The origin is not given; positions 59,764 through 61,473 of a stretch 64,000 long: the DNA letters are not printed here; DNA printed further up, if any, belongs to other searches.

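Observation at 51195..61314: Tightly coupled four-gene operon: candidate cell-envelope electron conduit or cytochrome assembly system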

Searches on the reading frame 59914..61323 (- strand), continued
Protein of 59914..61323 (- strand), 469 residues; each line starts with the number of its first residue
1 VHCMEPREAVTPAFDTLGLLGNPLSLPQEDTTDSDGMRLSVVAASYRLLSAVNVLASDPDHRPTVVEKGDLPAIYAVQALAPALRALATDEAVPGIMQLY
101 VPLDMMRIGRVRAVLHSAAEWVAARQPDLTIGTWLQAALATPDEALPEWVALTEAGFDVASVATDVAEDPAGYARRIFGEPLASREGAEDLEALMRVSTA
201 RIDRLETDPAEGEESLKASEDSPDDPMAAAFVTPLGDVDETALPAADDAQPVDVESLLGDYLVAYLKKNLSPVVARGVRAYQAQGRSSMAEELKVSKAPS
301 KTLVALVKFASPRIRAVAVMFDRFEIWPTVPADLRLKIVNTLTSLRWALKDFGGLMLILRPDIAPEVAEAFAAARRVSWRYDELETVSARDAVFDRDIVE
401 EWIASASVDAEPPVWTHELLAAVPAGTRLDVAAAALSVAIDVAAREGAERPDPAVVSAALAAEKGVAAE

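Call 41: find_encoding_contigs(protein=P0029, flank=10000, max_places=1)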
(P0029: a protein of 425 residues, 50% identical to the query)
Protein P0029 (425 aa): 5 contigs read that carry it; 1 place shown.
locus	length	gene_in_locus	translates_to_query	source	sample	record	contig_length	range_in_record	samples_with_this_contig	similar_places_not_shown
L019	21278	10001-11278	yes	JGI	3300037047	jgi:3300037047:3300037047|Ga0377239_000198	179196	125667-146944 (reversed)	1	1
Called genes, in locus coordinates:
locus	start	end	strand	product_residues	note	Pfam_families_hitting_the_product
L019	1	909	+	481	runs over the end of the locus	-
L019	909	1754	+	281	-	-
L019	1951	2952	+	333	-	PF21033:RMD1-3 (faint), PF25062:ARM_TT21_N (faint), PF13174:TPR_6 (faint), PF23914:TPR_CcmH_CycH (faint), PF14559:TPR_19, PF13428:TPR_14 (weak), PF13432:TPR_16 (weak), PF13414:TPR_11, +8 more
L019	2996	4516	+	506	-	PF17170:DUF5128 (faint), PF01436:NHL (weak)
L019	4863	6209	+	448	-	PF01058:Oxidored_q6, PF14720:NiFe_hyd_SSU_C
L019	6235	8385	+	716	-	PF27537:HoxH (faint), PF00374:NiFeSe_Hases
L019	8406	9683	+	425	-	PF14537:Cytochrom_c3_2 (faint), PF14522:Cytochrome_C7 (faint), PF22113:Mtrc-MtrF_II-IV_dom (faint), PF09699:Paired_CXXCH_1 (faint)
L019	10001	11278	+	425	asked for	-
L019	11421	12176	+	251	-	-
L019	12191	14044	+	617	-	-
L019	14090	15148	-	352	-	PF12229:PG_binding_4, PF03734:YkuD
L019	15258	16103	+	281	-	PF03705:CheR_N, PF01739:CheR, PF08242:Methyltransf_12 (faint)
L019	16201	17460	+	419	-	-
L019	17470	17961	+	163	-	PF01584:CheW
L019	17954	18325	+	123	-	PF00072:Response_reg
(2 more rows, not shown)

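Call 52: search_protein_representatives(alignment_id=A1)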
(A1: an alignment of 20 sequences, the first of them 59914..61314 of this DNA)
Query: 20 sequences, 462 profile positions. Proteins with E-value up to 0.001 (for the whole library): 147; up to 1e-10: 125; up to 1e-30: 101. The best 147 are listed.
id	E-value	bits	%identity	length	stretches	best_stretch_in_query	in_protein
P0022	2.8e-201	685.7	-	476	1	2-461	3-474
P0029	1.6e-181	620.5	-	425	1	32-455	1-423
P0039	6.1e-181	618.6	-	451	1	3-458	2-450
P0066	1.9e-177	607.1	-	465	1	3-460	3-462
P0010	2.7e-177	606.6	-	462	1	6-459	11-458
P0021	2.1e-169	580.6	-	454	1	2-454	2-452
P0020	9.8e-165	565.2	-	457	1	9-459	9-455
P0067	2.4e-145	501.3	-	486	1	7-459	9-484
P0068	5.3e-128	444.1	-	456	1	10-438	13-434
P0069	4.9e-122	424.4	-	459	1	8-456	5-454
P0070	9.4e-120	416.9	-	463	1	10-454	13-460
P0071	2.8e-115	402.2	-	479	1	8-448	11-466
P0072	7.8e-115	400.7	-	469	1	10-451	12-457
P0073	8.0e-105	367.7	-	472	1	9-457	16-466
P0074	5.7e-104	364.9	-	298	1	174-459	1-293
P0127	1.0e-72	261.9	-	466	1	3-458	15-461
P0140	4.4e-62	226.8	-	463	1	6-409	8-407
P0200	1.7e-05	40.2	-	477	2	297-367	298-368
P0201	2.7e-05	39.5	-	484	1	295-406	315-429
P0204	4.2e-04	35.6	-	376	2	16-165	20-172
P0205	6.2e-04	35.1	-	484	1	18-370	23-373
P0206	6.5e-04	35.0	-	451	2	298-442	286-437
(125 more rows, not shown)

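Call 53: find_encoding_contigs(protein=P0127, flank=10000, max_places=2)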
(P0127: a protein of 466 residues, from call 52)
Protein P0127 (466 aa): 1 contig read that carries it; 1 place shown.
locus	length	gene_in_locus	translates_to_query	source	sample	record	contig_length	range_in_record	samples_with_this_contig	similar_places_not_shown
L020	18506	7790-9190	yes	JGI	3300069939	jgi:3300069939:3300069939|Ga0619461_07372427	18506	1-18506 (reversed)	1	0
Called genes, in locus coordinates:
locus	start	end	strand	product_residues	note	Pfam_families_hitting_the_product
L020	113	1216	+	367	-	PF25062:ARM_TT21_N (faint), PF23914:TPR_CcmH_CycH (weak), PF13424:TPR_12 (faint), PF13431:TPR_17 (faint), PF14559:TPR_19 (weak), PF13432:TPR_16 (weak), PF13414:TPR_11 (weak), PF13432:TPR_16 (weak), +6 more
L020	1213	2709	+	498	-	PF25021:TEN_NHL (faint), PF01436:NHL (faint)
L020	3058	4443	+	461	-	PF01058:Oxidored_q6, PF14720:NiFe_hyd_SSU_C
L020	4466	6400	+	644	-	PF27537:HoxH (weak), PF00374:NiFeSe_Hases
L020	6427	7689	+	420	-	PF14522:Cytochrome_C7 (faint), PF14537:Cytochrom_c3_2 (faint), PF22113:Mtrc-MtrF_II-IV_dom (faint), PF09699:Paired_CXXCH_1 (weak)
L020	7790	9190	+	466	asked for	-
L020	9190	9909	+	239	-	-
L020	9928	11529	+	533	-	-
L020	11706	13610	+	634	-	PF00633:HHH (faint), PF01541:GIY-YIG, PF27096:UvrC_M, PF02151:UVR (weak), PF22920:UvrC_RNaseH, PF08459:UvrC_RNaseH_dom, PF12826:HHH_2, PF14520:HHH_5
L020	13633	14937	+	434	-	-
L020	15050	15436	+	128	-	PF04020:Phage_holin_4_2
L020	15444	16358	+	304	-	PF03668:RapZ-like_N, PF22740:PapZ_C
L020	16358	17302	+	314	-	PF01933:CofD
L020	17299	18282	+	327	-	PF10298:WhiA_N, PF14528:LAGLIDADG_3 (faint), PF14527:LAGLIDADG_WhiA, PF02650:HTH_WhiA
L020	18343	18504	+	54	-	?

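Call 90: search_protein_families(library=padloc, proteins=[window:59914-61314:-], max_evalue=0.01)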
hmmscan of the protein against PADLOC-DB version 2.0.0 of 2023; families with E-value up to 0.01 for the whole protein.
window:59914-61314:- (466 aa): 0 families

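Call 91: search_protein_families(library=pfam, proteins=[L017:1213-2049:+], max_evalue=0.1)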
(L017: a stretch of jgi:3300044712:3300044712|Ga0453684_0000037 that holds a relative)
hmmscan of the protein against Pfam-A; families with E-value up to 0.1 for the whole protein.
L017:1213-2049:+ (278 aa): 4 families
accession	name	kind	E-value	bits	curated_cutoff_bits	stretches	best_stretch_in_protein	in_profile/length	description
PF07719.23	TPR_2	-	0.015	15.8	27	1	75-106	1-32/34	Tetratricopeptide repeat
PF13525.12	YfiO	-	0.016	15.5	25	1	73-103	3-33/203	Outer membrane lipoprotein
PF04012.17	PspA_IM30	-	0.021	14.9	33.9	1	54-116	46-108/220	PspA/IM30 family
PF14230.11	DUF4333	-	0.085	13.6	27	0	19-55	40-74/78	Domain of unknown function (DUF4333)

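Call 93: find_encoding_contigs(protein=P0205, flank=10000, max_places=2)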
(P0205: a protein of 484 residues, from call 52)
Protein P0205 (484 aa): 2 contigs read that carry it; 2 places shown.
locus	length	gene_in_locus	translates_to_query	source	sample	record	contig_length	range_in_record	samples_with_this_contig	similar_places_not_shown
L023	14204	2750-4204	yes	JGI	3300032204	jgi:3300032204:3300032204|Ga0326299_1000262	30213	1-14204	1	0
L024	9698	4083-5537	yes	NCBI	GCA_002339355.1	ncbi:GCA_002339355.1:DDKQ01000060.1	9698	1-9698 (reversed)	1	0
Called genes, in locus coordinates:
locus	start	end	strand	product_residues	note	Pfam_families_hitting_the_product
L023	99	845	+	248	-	PF13692:Glyco_trans_1_4, PF13524:Glyco_trans_1_2 (weak), PF00534:Glycos_transf_1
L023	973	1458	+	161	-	-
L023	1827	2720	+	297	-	-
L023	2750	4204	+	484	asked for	-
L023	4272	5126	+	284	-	-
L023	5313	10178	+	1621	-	PF24517:CBM96, PF19077:Big_13 (faint), PF14870:PSII_BNR (faint), PF17957:Big_7, PF14522:Cytochrome_C7 (faint), PF14537:Cytochrom_c3_2 (faint), PF09699:Paired_CXXCH_1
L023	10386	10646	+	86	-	PF01402:RHH_1, PF15919:HicB_lk_antitox (weak)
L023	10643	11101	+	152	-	PF01850:PIN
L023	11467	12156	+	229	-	-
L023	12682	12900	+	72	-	PF01206:TusA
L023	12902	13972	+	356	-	PF04143:Sulf_transp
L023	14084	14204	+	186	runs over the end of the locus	PF11823:Se_S_carrier, PF26554:DUF8182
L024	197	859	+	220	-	PF04203:Sortase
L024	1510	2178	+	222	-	PF13692:Glyco_trans_1_4, PF13524:Glyco_trans_1_2, PF00534:Glycos_transf_1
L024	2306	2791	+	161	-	-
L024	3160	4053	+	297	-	-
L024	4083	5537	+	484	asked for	-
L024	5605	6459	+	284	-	-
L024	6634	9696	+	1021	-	?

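Call 94: find_encoding_contigs(protein=P0140, flank=10000, max_places=2)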
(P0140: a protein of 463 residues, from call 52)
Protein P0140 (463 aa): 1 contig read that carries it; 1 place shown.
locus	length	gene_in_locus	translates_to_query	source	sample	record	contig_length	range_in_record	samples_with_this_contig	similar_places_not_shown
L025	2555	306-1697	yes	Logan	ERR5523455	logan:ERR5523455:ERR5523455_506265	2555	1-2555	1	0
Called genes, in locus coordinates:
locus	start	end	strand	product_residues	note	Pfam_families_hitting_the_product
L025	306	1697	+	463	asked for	-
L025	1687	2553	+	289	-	?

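Call 99: list_cluster_members(proteins=[P0205, P0200, P0201, P0206, P0204, P0008, P0127])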
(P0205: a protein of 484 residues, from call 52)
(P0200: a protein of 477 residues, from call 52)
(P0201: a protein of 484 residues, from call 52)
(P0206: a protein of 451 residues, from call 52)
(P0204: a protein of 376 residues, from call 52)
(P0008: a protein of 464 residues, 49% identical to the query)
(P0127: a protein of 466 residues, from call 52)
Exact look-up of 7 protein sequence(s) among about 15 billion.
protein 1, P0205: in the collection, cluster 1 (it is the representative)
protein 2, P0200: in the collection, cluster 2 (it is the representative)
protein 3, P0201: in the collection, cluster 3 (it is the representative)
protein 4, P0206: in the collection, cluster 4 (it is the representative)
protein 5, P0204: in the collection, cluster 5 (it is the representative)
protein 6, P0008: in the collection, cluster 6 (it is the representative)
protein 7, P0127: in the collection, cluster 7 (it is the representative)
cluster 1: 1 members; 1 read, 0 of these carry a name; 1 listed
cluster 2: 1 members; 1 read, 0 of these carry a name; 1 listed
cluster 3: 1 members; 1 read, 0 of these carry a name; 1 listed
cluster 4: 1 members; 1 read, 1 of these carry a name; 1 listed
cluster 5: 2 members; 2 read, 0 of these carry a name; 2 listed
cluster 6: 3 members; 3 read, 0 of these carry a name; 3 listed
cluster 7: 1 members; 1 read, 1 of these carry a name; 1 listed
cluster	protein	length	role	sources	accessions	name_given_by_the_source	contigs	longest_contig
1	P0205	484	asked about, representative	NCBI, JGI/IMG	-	-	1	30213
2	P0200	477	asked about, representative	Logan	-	-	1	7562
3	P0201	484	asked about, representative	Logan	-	-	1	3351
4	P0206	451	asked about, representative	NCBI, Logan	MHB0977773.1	MAG: hypothetical protein ACYC1U_11420 [Candidatus Aquicultorales bacterium]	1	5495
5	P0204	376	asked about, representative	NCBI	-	-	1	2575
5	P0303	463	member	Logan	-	-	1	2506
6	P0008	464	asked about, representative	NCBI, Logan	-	-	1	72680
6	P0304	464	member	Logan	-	-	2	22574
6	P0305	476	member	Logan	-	-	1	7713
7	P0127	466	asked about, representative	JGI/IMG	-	hypothetical protein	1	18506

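Call 100: find_encoding_contigs(protein=P0206, flank=10000, max_places=2)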
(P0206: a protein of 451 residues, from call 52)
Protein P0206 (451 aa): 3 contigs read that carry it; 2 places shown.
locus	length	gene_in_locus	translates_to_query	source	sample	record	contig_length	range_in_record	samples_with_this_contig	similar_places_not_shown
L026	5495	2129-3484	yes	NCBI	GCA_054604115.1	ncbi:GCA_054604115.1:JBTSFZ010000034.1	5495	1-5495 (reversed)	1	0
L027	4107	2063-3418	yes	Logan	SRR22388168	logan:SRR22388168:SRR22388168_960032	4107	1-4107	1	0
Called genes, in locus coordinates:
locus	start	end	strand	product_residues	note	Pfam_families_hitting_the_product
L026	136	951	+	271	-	-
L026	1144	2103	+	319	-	PF14522:Cytochrome_C7 (faint), PF09699:Paired_CXXCH_1 (faint), PF14537:Cytochrom_c3_2 (weak)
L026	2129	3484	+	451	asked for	-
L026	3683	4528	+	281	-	-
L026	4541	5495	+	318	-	?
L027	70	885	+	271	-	-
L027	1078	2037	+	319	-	PF14522:Cytochrome_C7 (faint), PF09699:Paired_CXXCH_1 (faint), PF14537:Cytochrom_c3_2 (weak)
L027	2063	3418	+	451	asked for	-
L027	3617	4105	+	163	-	?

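Call 106: search_protein_families(library=pfam, alignment_id=A1, max_evalue=10)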
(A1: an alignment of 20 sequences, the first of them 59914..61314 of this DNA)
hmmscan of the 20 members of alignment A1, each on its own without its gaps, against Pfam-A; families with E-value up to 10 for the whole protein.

A. member 1, window:59914-61314:- (466 aa): 0 families

B. families by the number of members that match (of 20 scanned): 10 families
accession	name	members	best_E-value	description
PF20239.3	DUF6596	2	0.088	Family of unknown function (DUF6596)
PF03704.23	BTAD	1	0.049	Bacterial transcriptional activator domain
PF05166.18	YcgL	1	0.087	YcgL domain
PF11466.13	Doppel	1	0.18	Prion-like protein Doppel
PF12411.13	Choline_sulf_C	1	0.18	Choline sulfatase enzyme C terminal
PF23702.2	ARM_ECM29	1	0.21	ECM29, ARM-like repeats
PF00248.27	Aldo_ket_red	1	0.29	Aldo/keto reductase family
PF17855.7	MCM_lid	1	0.34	MCM AAA-lid domain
PF19955.5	EAD1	1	2.2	Effector-associated domain 1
PF16859.10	TetR_C_11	1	4.6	Tetracyclin repressor-like, C-terminal domain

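Call 108: search_solved_structures(query=A1, max_evalue=10)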
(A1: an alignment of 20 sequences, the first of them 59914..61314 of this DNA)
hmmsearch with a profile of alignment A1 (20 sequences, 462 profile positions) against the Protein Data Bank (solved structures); distinct sequences matched with E-value up to 10: 0.

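Call 119: search_protein_families(library=ncbifam, proteins=[L017:5051-6412:+, L017:6450-8498:+, L017:3225-4730:+], max_evalue=0.001)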
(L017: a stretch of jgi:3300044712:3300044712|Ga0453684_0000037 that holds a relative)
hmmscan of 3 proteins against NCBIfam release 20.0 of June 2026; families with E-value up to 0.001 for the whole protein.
L017:5051-6412:+ (453 aa): 3 families
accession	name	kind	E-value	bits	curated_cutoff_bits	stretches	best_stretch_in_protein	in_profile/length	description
NF045520.1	H2_NiFeSe_small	exception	7.1e-39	134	470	2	133-302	64-206/314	NiFeSe hydrogenase small subunit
TIGR00391.1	hydA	subfamily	1.9e-24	86.5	179.5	3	134-306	76-211/365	hydrogenase small subunit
NF007779.0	PRK10468.1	equivalog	8.4e-21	74.3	659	2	134-306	74-209/372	hydrogenase 2 small subunit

L017:6450-8498:+ (682 aa): 8 families
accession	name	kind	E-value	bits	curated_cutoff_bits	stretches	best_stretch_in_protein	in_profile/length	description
NF033181.1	NiFeSe_hydrog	equivalog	1.1e-98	331.4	600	3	118-420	82-364/507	nickel-dependent hydrogenase large subunit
NF045518.1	H2_NiFeSe_large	exception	2.1e-86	290.7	780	3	119-406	83-322/485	NiFeSe hydrogenase large subunit HysA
NF007778.0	PRK10467.1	equivalog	5.3e-48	163.7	969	3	571-682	456-552/567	hydrogenase 2 large subunit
NF007550.0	PRK10170.1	equivalog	8.3e-47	159.9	1101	3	515-682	441-582/597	Ni/Fe-hydrogenase large subunit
TIGR03295.1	frhA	equivalog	2.5e-26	92.6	392.5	2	6-82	3-81/412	coenzyme F420 hydrogenase subunit alpha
NF041785.2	VhuA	equivalog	2.1e-19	69.4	800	1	6-84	2-81/418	F420-non-reducing hydrogenase Vhu subunit A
NF040828.1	sulfhyd_ShyA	equivalog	3.5e-15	55.8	700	1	584-682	331-411/415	NAD(P)-dependent hydrogenase/sulfhydrogenase 2 subunit alpha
NF040832.1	sulfhyd_HydA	equivalog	7.5e-12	45.1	880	1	8-80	5-78/426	NADPH-dependent hydrogenase/sulfhydrogenase 1 subunit alpha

L017:3225-4730:+ (501 aa): 1 family
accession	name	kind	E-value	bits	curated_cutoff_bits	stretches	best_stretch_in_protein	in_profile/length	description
NF035926.1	scyF_NHL_VPEP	equivalog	2.5e-26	92.7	350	3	102-246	98-232/376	scytonemin biosynthesis PEP-CTERM protein ScyF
